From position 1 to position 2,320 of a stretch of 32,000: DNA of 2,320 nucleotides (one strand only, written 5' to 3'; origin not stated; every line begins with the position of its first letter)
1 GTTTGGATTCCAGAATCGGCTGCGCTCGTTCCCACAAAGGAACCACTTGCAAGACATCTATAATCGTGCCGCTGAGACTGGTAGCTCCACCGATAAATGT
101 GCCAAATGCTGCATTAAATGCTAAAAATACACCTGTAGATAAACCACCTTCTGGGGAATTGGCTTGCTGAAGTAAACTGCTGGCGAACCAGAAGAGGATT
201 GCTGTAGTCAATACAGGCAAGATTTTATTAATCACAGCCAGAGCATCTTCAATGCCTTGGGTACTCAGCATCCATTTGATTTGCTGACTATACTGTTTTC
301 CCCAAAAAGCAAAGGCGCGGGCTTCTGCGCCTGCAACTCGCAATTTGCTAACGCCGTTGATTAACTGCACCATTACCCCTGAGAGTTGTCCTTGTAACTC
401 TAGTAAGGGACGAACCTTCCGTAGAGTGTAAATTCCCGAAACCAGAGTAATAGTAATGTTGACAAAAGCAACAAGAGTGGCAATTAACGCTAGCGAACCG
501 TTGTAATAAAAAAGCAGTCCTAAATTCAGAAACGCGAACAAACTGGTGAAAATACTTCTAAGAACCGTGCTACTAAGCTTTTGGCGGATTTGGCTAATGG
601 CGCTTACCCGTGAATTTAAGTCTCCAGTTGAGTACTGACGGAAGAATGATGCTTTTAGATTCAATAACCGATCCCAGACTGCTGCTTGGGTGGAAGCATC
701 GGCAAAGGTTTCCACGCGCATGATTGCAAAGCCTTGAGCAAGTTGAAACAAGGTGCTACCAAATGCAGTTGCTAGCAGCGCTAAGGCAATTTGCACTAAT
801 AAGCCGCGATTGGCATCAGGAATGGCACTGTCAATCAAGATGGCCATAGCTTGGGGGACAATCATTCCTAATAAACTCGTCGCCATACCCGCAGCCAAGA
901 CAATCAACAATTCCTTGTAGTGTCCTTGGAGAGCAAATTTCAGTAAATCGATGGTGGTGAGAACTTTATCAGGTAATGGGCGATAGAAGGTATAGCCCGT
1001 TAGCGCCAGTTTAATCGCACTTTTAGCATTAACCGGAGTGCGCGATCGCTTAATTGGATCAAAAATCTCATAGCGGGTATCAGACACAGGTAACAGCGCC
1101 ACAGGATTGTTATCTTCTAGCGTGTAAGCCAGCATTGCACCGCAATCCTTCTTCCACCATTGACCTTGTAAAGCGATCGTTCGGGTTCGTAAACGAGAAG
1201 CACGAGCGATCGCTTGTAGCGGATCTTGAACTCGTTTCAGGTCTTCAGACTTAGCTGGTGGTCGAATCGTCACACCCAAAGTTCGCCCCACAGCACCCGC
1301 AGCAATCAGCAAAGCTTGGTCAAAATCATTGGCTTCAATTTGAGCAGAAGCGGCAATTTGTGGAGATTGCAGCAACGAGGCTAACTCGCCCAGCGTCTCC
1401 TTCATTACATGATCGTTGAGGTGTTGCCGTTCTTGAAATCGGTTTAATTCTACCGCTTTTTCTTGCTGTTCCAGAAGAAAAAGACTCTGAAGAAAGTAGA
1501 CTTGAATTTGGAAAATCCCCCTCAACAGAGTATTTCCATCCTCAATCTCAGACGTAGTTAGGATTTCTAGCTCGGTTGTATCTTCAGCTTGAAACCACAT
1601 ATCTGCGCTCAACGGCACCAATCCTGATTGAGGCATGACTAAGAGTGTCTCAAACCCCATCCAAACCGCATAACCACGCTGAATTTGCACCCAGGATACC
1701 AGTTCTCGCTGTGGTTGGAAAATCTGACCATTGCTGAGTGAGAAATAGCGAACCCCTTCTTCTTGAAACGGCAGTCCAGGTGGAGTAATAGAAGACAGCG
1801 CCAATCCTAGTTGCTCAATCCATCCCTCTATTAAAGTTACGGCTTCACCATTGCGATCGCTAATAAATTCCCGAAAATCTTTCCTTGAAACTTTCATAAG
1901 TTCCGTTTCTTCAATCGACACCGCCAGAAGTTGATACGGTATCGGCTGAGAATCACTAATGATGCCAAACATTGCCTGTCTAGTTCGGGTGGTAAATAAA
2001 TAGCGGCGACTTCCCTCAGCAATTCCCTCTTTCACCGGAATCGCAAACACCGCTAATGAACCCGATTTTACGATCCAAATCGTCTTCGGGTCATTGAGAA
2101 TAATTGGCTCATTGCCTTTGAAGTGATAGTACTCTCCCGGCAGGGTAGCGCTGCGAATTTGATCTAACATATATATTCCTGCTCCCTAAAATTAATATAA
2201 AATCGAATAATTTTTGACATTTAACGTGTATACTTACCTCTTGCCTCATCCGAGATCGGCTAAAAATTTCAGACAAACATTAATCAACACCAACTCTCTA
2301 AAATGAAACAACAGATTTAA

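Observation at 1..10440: Nine double-glycine peptide genes feeding a C39-ABC / HlyD / second-ABC exporter, with no tailoring enzyme and Cys-free cargo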

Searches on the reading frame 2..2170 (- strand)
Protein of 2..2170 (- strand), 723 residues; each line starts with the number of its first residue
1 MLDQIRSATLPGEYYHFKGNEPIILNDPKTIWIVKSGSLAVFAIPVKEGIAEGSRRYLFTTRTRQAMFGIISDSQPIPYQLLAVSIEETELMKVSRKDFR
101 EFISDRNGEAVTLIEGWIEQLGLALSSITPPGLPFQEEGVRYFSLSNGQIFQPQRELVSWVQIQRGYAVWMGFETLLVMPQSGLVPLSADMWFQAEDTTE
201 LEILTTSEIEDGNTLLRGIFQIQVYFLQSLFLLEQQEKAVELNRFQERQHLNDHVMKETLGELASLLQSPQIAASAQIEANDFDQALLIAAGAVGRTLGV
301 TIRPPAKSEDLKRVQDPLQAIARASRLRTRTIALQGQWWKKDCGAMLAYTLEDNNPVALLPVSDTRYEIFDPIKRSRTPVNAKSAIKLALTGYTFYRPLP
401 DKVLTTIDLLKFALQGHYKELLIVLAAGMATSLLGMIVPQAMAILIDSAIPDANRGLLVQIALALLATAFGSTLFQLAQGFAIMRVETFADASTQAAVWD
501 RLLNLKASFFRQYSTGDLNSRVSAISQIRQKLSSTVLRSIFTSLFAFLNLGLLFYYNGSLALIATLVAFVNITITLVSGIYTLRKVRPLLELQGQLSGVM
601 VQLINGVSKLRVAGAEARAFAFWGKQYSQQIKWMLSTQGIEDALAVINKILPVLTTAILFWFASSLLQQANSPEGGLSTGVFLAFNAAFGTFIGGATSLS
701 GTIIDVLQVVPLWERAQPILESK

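Call 8: search_protein_families(library=ncbifam, proteins=[window:2-2170:-], max_evalue=0.1)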
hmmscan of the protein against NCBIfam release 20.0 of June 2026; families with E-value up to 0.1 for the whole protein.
window:2-2170:- (723 aa): 12 families
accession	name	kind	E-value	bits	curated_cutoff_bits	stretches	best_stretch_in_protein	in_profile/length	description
TIGR03797.1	NHLM_micro_ABC2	equivalog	1.3e-164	549.5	709.4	1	284-722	1-434/686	NHLP bacteriocin export ABC transporter permease/ATPase subunit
TIGR03796.1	NHLM_micro_ABC1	equivalog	2e-26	92.4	853.3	1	406-705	141-435/710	NHLP family bacteriocin export ABC transporter peptidase/permease/ATPase subunit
TIGR01846.1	type_I_sec_HlyB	subfamily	5.3e-18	64.7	725.55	1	418-690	138-405/694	type I secretion system permease/ATPase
NF045998.1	cleave_ABC_plasm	equivalog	1e-15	57.1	500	1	417-703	151-432/673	Mbov_0121 family peptidase domain-containing ABC transporter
TIGR01193.1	bacteriocin_ABC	subfamily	8.2e-14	51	523.85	1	387-693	125-425/708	peptide cleavage/export ABC transporter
TIGR03375.1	type_I_sec_LssB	subfamily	5.9e-09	34.7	693.1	1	417-660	147-389/696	type I secretion system permease/ATPase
NF008381.0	PRK11176.1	equivalog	1e-08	34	867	1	420-665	31-272/582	lipid A ABC transporter ATP-binding protein/permease MsbA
TIGR02203.1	MsbA_lipidA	equivalog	1e-07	30.8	602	1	418-693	12-285/572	lipid A export permease/ATP-binding protein MsbA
TIGR02204.1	MsbA_rel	hypoth_equivalog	2.4e-07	29.8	780.4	1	415-688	14-288/576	ABC transporter, permease/ATP-binding protein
TIGR01842.1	type_I_sec_PrtD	subfamily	1.3e-05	23.9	510.15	1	419-658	6-242/544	type I secretion system permease/ATPase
TIGR00958.1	3a01208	subfamily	2.4e-05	22.8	874.6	1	417-581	159-321/711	antigen peptide transporter 2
NF052233.1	CphA_assoc_ABC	equivalog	0.0013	17.2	880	1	422-573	187-344/766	cyanophycin metabolism-associated ABC transporter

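Call 9: search_protein_families(library=pfam, proteins=[window:2-2170:-], max_evalue=0.1)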
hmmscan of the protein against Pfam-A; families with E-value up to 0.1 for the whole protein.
window:2-2170:- (723 aa): 2 families
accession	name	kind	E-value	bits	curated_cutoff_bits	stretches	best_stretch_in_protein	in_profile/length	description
PF00664.28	ABC_membrane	-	1.4e-18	68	28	1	421-694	1-272/274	ABC transporter transmembrane region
PF00027.35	cNMP_binding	-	0.0012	19.2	27.5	1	27-104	15-87/89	Cyclic nucleotide-binding domain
